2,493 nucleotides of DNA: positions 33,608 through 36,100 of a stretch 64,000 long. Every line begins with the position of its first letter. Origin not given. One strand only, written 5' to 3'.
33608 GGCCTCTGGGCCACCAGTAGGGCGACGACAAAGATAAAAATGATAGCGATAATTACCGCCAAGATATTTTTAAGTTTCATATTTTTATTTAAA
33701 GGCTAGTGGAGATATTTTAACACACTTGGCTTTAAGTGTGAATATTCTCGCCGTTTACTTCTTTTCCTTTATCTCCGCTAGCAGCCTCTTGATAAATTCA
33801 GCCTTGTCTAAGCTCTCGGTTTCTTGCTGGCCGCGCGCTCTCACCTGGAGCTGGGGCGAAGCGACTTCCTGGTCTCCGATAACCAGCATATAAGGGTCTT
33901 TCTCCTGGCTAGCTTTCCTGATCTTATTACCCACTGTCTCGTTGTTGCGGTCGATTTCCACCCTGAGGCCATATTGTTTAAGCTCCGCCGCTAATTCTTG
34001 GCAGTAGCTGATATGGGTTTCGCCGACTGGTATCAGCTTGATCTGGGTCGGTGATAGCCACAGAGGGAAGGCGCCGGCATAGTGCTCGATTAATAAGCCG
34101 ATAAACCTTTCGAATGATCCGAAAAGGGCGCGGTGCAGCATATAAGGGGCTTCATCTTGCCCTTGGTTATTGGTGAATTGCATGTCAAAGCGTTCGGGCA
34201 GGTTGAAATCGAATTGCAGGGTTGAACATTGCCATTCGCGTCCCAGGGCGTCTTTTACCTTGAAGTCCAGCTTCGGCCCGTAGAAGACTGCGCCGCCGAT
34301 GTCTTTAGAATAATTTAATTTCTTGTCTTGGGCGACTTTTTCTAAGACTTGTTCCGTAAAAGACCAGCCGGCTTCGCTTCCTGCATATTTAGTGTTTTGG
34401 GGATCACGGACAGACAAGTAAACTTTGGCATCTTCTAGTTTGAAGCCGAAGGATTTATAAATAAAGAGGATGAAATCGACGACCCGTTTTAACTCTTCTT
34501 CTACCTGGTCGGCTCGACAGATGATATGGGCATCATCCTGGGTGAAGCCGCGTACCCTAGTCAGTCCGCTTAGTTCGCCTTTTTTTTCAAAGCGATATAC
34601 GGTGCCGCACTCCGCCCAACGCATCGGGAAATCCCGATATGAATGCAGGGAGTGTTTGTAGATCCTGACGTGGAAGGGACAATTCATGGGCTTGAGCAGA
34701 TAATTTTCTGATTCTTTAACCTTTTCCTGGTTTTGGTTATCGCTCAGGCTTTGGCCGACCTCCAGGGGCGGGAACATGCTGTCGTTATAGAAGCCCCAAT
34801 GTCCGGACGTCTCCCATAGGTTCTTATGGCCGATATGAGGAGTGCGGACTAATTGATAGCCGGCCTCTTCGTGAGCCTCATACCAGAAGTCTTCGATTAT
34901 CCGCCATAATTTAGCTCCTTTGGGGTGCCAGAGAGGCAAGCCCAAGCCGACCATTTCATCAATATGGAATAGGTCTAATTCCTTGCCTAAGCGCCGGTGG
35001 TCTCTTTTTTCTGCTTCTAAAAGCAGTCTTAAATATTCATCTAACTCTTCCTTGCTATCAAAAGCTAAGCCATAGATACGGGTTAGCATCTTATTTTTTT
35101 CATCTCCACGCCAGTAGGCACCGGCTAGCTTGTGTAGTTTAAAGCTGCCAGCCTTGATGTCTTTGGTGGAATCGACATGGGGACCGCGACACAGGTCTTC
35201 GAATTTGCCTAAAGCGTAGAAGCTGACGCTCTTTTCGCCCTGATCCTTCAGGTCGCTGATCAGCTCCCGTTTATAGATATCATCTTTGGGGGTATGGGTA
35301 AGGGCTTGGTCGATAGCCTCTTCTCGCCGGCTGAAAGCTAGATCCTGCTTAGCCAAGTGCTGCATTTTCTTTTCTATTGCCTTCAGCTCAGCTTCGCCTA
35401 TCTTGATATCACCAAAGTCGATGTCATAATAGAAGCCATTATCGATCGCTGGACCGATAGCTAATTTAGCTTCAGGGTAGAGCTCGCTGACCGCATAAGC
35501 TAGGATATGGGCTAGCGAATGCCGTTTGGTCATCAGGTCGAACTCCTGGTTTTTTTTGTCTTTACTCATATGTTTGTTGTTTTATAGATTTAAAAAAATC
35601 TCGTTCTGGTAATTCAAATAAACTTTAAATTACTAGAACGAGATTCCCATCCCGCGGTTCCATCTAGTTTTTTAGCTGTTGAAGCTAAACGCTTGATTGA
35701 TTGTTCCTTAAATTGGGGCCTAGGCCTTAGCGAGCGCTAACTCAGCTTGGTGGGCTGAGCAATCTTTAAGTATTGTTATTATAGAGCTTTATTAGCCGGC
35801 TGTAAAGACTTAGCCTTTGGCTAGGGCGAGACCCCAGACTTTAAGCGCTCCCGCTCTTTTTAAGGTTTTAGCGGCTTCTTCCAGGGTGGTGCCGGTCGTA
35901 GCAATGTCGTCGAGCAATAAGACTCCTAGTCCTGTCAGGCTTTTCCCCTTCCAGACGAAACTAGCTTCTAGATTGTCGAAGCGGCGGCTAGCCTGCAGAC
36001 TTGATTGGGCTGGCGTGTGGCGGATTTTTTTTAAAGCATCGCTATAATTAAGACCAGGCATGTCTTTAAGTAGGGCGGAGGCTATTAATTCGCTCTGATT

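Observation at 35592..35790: thrS T-box leader with a canonical antiterminator but a non-canonical, branched Stem I region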

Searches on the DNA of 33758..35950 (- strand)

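Call 3: search_rna_families(source=window, start=35450, end=35950, threshold=evalue, max_evalue=10, show_alignments=5)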
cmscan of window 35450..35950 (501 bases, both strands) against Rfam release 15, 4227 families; matches with E-value up to 10: 12.
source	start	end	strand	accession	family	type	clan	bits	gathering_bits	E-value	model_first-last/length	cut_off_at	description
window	35631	35779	-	RF00230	T-box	Cis-reg; leader;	-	31.4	93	2.7e-05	1-219/219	no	T-box leader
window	35597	35645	+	RF04134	MIR7504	Gene; miRNA;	-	25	83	0.04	1-124/124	no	MIR7504 microRNA precursor family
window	35537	35645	+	RF02822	Srn266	Gene; sRNA;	-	23.6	63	0.16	1-112/112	no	Streptococcus RNA 266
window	35599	35643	-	RF03959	mir-303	Gene; miRNA;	-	23.1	77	0.12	1-70/70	no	mir-303 microRNA precursor family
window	35599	35643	+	RF03959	mir-303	Gene; miRNA;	-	19.4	77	1.1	1-70/70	no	mir-303 microRNA precursor family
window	35598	35644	+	RF03995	mir-7957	Gene; miRNA;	-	18.2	76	1.2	1-59/59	no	mir-7957 microRNA precursor family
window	35595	35647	+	RF04205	MIR2606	Gene; miRNA;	-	17.5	139.7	7.7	1-165/165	no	MIR2606 microRNA precursor family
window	35596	35646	+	RF03669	mir-2767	Gene; miRNA;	-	17.1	69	2.3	20-62/80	no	mir-2767 microRNA precursor family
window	35526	35605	-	RF02183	ST7-OT3_1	Gene; lncRNA;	-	15.3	50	6.8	1-79/79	no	ST7 overlapping transcript 3 conserved region 1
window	35591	35650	-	RF03669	mir-2767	Gene; miRNA;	-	14.9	69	9.2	16-67/80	no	mir-2767 microRNA precursor family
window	35598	35645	+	RF04097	MIR2630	Gene; miRNA;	-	14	144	3.4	18-212/229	no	MIR2630 microRNA precursor family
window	35600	35644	+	RF04118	MIR9481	Gene; miRNA;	-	13.9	130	6.6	1-135/135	no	MIR9481 microRNA precursor family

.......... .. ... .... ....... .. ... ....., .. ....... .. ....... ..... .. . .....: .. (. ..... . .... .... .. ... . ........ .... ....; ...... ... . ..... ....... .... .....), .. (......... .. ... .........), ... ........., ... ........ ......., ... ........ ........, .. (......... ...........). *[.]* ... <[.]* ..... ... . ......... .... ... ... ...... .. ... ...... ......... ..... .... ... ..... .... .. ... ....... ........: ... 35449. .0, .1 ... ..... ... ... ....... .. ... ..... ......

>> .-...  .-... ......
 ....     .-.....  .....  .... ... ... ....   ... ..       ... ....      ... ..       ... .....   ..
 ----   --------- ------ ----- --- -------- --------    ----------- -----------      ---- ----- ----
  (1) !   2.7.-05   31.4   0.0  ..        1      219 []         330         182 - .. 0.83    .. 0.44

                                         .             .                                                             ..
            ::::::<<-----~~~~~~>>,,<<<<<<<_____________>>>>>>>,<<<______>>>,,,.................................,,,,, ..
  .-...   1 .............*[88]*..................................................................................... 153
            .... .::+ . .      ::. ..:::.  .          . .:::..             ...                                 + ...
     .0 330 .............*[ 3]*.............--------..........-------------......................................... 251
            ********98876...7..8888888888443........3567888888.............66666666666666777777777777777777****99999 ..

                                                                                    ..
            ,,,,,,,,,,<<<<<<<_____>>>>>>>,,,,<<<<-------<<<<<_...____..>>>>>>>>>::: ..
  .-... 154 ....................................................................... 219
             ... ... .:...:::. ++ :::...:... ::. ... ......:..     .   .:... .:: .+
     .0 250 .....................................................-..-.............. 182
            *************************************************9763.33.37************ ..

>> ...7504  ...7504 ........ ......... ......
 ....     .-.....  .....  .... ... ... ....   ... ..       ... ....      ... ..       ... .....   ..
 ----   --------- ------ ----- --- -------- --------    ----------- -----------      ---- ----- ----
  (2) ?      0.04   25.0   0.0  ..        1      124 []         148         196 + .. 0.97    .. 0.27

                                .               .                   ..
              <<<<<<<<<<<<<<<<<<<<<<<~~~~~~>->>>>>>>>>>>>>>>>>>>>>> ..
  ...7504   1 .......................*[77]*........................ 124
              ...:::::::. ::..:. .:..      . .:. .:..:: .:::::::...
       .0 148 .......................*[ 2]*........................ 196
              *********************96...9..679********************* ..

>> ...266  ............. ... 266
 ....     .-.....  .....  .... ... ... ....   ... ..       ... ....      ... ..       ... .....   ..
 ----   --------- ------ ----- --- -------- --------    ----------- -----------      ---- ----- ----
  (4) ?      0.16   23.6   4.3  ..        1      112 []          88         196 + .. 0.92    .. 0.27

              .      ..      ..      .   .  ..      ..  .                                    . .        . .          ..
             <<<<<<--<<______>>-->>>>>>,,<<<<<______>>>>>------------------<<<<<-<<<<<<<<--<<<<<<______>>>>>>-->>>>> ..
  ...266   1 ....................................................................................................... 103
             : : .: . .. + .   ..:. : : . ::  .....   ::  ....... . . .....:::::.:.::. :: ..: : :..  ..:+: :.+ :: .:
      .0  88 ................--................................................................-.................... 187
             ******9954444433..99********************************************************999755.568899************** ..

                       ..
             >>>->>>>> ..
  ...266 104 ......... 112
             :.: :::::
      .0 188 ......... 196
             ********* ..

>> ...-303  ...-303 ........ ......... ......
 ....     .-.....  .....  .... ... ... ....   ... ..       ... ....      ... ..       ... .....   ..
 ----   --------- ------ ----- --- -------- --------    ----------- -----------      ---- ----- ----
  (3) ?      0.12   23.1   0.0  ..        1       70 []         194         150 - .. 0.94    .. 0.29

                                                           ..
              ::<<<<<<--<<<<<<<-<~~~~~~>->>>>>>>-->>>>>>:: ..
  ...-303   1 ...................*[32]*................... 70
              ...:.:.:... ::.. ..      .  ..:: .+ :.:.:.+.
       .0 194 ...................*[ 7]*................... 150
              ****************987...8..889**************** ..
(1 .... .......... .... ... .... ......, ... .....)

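Call 58: search_rna_families(sources=[L001, L002, L003, L004, L009, L010, L013, L014, L015, L019, L022, L082, L084, L086, L092], threshold=evalue, max_evalue=0.05, show_alignments=0)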
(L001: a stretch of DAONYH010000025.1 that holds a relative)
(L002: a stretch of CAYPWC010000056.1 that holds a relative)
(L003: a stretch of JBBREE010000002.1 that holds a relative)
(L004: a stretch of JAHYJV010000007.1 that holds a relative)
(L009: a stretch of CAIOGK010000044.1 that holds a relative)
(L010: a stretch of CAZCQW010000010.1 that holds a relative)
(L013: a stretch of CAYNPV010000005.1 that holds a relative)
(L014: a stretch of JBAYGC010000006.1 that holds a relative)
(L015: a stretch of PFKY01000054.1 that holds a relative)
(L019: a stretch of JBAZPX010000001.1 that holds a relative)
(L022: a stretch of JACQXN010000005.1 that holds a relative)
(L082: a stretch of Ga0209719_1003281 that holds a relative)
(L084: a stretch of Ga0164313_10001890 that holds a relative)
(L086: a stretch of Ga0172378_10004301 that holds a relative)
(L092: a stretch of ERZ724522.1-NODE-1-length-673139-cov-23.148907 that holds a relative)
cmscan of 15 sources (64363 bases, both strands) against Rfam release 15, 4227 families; matches with E-value up to 0.05: 12.
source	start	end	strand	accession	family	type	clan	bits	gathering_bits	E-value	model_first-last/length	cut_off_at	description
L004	362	432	+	RF00005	tRNA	Gene; tRNA;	CL00001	71.3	29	1.4e-13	1-71/71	no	tRNA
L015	1222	1369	+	RF00230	T-box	Cis-reg; leader;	-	49.3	93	8.6e-08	1-219/219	no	T-box leader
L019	645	875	+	RF00230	T-box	Cis-reg; leader;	-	45.8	93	6.9e-07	1-219/219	no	T-box leader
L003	1342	1456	+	RF00230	T-box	Cis-reg; leader;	-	39.8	93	2.5e-05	1-219/219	no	T-box leader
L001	373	549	+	RF00230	T-box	Cis-reg; leader;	-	39.5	93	3e-05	1-219/219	no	T-box leader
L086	935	1112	+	RF00230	T-box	Cis-reg; leader;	-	38.5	93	5.3e-05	1-219/219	no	T-box leader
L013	1292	1432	+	RF00230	T-box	Cis-reg; leader;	-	37.6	93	9e-05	1-219/219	no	T-box leader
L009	595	739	+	RF00230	T-box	Cis-reg; leader;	-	36.1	93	0.00022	1-219/219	no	T-box leader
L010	1226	1430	+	RF00230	T-box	Cis-reg; leader;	-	35.8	93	0.00027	1-219/219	no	T-box leader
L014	770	965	+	RF00230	T-box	Cis-reg; leader;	-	30.1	93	0.0078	1-219/219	no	T-box leader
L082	845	1108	+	RF00230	T-box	Cis-reg; leader;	-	28.9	93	0.016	1-219/219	no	T-box leader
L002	1226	1375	+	RF00230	T-box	Cis-reg; leader;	-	28.5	93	0.02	1-219/219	no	T-box leader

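Call 77: build_rna_model(alignment_id=A4, structure=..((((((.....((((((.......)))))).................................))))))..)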
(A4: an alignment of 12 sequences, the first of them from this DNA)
Model R1 built from alignment A4 (12 sequences, 73 columns); structure: as given.
model positions 69; base pairs 12; branch points 0; effective number of sequences 12; information 0.746 bits per position. Calibrated on 0.2 Mb of random sequence (short: E-values are rough).
structure used (alignment columns):
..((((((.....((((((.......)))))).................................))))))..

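Call 79: search_with_rna_model(model_id=R1, sources=[window, L001, L002, L003, L004, L005, L006, L007, L008, L009, L010, L011, L012, L013, L014, L015, L016, L017, L018, L019, L020, L021, L022, L023, L024, L025, L026, L027, L028, L029, L030, L031, L032, L033, L034, L035, L036, L037, L038, L039, L040, L041, L042, L043, L044, L045, L046, L047, L048, L049, L050, L051, L052, L053, L054, L055, L056, L057, L058, L059, L060, L061, L062, L063, L064, L065, L066, L067, L068, L069, L070, L071, L072, L073, L074, L075, L076, L077, L078, L079, L080, L081, L082, L083, L084, L085, L086, L087, L088, L089, L090, L091, L092, L093, L094, L095, L096, L097, L098, L099], max_evalue=1, make_alignment=false)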
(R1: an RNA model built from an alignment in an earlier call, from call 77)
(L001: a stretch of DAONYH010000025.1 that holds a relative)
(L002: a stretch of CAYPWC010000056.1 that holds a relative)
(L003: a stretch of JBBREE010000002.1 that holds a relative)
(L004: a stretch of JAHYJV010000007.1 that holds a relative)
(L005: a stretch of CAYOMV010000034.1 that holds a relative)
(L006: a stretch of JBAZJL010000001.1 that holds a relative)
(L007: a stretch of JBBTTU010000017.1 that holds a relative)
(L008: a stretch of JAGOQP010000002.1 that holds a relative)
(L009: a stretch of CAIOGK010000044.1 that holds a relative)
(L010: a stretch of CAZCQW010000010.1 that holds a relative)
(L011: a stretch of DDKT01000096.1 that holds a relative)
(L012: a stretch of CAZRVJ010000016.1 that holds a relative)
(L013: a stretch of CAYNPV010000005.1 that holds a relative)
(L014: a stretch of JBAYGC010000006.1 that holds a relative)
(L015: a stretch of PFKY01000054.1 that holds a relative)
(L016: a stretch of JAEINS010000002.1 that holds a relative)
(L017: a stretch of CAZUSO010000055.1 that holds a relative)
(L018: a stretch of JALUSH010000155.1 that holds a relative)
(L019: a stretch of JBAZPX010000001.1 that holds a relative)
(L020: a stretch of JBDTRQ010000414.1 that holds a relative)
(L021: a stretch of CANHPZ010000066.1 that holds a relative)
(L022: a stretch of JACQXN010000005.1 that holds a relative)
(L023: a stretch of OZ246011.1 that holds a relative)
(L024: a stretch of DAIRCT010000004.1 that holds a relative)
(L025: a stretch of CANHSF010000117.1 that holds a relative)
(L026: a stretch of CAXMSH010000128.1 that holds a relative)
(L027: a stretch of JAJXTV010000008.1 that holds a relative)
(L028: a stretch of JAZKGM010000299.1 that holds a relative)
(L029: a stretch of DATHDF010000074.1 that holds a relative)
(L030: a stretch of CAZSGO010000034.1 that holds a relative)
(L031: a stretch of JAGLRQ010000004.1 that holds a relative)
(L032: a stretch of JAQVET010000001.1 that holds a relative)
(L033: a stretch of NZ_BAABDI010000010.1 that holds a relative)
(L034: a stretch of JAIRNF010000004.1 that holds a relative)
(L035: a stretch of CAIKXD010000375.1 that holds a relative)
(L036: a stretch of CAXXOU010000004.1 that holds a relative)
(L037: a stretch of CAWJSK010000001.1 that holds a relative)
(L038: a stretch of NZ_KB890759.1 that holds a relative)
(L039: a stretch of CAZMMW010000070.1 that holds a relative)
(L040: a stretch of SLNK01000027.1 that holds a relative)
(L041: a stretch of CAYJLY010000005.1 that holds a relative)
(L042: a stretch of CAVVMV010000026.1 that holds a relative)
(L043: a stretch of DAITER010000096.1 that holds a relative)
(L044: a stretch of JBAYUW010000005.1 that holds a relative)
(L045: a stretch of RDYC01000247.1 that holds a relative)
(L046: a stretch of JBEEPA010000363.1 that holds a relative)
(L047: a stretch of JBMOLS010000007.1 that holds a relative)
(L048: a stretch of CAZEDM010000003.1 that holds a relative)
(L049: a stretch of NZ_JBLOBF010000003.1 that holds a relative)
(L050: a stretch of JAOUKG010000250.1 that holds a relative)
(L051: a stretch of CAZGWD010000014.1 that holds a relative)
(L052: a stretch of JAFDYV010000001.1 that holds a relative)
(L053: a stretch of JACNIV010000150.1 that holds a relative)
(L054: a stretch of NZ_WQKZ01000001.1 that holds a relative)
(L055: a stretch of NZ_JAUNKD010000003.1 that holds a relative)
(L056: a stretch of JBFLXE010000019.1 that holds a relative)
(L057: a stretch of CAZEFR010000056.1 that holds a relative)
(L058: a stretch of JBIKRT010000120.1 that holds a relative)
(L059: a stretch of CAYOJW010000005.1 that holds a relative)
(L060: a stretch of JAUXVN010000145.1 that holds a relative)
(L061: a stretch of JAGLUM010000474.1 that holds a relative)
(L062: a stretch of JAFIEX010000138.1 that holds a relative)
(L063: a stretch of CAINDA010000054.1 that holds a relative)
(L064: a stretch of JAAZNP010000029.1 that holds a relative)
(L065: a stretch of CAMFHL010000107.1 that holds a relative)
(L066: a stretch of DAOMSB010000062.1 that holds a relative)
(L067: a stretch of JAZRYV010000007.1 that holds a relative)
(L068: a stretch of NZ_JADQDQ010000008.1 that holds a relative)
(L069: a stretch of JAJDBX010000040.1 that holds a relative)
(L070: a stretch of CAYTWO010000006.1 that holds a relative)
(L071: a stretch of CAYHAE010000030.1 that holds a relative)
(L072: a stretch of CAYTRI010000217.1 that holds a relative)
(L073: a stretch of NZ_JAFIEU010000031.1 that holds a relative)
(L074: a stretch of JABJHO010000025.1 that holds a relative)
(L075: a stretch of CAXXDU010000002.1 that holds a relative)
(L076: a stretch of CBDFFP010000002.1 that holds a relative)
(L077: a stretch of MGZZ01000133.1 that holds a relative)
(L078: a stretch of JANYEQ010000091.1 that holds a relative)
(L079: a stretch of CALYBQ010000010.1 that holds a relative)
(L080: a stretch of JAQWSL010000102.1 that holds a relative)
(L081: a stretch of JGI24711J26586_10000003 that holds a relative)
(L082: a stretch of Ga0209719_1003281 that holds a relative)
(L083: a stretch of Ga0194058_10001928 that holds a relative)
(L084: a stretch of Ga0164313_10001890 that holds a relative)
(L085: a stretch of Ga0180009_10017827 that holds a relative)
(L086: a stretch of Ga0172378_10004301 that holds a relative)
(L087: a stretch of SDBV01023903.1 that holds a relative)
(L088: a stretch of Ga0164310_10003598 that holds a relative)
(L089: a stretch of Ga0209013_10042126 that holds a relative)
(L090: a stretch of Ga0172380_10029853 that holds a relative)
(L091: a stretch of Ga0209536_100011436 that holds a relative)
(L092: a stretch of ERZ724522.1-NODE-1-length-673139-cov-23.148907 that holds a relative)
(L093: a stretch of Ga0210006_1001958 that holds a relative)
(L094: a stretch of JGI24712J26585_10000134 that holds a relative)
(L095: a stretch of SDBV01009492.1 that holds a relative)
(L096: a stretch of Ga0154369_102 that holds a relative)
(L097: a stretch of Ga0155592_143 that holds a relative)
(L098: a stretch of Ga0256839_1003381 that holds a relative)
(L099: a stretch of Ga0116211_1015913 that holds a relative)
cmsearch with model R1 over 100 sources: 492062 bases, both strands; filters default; matches with E-value up to 1: 12.
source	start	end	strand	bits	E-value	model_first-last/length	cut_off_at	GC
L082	988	1056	+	64.9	2.5e-13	1-69/69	no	0.39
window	35705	35772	-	63.5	6.1e-13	1-69/69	no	0.5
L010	1287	1356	+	60.2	4.2e-12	1-69/69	no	0.37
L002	1236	1307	+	60.2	4.3e-12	1-69/69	no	0.4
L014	804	876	+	57.3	2.5e-11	1-69/69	no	0.4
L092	972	1040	+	56.7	3.4e-11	1-69/69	no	0.49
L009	596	659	+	46.8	1.3e-08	1-69/69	no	0.41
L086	967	1031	+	39.7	9e-07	1-69/69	no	0.55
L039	93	166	+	38.6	1.7e-06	1-69/69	no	0.47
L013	1291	1366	+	35.7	9.5e-06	1-69/69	no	0.38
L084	918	983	+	21.9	0.036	1-69/69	no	0.36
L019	720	797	+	18.6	0.26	1-69/69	no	0.51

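Call 80: search_with_rna_model(model_id=R1, sources=[L100, L101, L102, L103, L104, L105, L106, L107, L108, L109, L110, L111, L112, L113, L114, L115, L116, L117, L118, L119, L120, L121, L122, L123, L124, L125, L126, L127, L128, L129, L130, L131, L132, L133, L134, L135, L136, L137, L138, L139, L140, L141, L142, L143, L144, L145, L146, L147, L148, L149, L150, L151, L152, L153, L154, L155, L156, L157, L158, L159, L160, L161, L162, L163, L164, L165, L166, L167, L168, L169, L170, L171, L172, L173], max_evalue=1, make_alignment=false)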
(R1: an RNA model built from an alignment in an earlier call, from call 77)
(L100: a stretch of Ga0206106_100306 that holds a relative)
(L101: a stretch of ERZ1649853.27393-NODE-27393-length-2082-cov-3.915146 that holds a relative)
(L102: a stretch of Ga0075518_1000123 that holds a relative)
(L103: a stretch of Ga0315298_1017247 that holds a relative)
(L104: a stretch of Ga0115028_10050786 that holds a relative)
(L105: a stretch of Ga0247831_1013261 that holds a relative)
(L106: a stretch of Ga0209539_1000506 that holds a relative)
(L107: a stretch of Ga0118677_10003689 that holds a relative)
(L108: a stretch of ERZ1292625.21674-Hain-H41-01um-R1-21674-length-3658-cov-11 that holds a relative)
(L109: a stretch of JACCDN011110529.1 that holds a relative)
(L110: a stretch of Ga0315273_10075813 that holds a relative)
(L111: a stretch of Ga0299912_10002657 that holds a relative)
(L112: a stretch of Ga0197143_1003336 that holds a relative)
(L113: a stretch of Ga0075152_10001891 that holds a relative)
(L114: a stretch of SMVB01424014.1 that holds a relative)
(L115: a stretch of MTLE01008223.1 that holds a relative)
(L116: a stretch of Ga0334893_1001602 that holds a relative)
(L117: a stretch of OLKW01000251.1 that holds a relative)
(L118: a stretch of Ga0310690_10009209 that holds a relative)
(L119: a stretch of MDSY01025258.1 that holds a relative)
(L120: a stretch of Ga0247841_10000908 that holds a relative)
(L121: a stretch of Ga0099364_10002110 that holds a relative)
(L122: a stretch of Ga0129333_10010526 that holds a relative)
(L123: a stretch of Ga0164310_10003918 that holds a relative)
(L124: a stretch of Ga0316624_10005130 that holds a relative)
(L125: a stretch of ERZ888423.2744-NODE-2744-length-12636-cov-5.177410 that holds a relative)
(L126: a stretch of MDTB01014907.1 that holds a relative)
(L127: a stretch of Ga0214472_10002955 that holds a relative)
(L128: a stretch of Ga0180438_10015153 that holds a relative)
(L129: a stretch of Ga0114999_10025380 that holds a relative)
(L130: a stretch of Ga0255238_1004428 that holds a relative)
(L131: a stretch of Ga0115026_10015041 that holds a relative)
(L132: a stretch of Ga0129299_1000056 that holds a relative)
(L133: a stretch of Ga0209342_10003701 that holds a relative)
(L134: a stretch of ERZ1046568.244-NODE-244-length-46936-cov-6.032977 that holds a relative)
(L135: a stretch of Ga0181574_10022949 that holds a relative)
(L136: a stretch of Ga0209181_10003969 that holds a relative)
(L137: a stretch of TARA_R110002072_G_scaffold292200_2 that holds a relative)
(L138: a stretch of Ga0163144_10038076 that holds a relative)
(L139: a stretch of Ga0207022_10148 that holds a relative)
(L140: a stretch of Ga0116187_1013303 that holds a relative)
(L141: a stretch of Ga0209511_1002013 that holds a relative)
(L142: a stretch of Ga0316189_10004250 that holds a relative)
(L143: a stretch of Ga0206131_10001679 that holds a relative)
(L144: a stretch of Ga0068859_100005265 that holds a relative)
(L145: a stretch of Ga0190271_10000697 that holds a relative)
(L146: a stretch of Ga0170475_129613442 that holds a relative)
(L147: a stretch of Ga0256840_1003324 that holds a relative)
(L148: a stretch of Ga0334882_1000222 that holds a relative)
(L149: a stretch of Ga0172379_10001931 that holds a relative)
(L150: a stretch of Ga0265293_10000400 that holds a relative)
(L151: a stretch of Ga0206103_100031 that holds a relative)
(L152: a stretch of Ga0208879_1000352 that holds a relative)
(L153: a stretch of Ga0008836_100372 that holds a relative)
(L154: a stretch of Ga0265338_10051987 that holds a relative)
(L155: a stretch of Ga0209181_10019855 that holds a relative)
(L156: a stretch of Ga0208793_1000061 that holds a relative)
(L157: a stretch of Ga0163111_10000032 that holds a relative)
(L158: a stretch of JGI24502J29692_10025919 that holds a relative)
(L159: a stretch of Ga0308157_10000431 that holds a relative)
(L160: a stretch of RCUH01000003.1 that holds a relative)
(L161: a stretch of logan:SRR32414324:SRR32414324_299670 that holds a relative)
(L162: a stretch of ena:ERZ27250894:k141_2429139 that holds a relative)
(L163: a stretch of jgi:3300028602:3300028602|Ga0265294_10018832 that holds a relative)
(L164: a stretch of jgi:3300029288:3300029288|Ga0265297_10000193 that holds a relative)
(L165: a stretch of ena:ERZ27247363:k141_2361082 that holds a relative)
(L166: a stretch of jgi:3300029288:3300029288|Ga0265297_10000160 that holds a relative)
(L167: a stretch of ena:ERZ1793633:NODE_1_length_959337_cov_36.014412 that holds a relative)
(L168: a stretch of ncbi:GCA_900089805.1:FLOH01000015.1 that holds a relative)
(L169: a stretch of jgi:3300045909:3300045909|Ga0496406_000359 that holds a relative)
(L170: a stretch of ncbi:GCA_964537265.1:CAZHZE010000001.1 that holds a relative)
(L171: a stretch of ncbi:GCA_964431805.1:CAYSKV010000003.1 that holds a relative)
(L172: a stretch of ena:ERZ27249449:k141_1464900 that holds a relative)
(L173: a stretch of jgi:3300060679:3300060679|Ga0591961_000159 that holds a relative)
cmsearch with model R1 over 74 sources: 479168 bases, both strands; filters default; matches with E-value up to 1: 9.
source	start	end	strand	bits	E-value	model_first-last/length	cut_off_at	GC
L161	8240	8307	+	62.4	1.1e-12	1-69/69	no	0.41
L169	9806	9873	+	59.1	7.8e-12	1-69/69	no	0.57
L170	8355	8423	+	58.9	9.2e-12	1-69/69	no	0.48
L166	9770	9840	+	58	1.5e-11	1-69/69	no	0.58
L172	9806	9873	+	55.7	6.1e-11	1-69/69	no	0.54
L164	9748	9818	+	53.7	2.1e-10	1-69/69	no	0.59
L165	800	870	+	53.7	2.1e-10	1-69/69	no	0.59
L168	9793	9868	+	43.7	7.7e-08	1-69/69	no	0.45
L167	9790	9864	+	28.6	0.00063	1-69/69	no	0.51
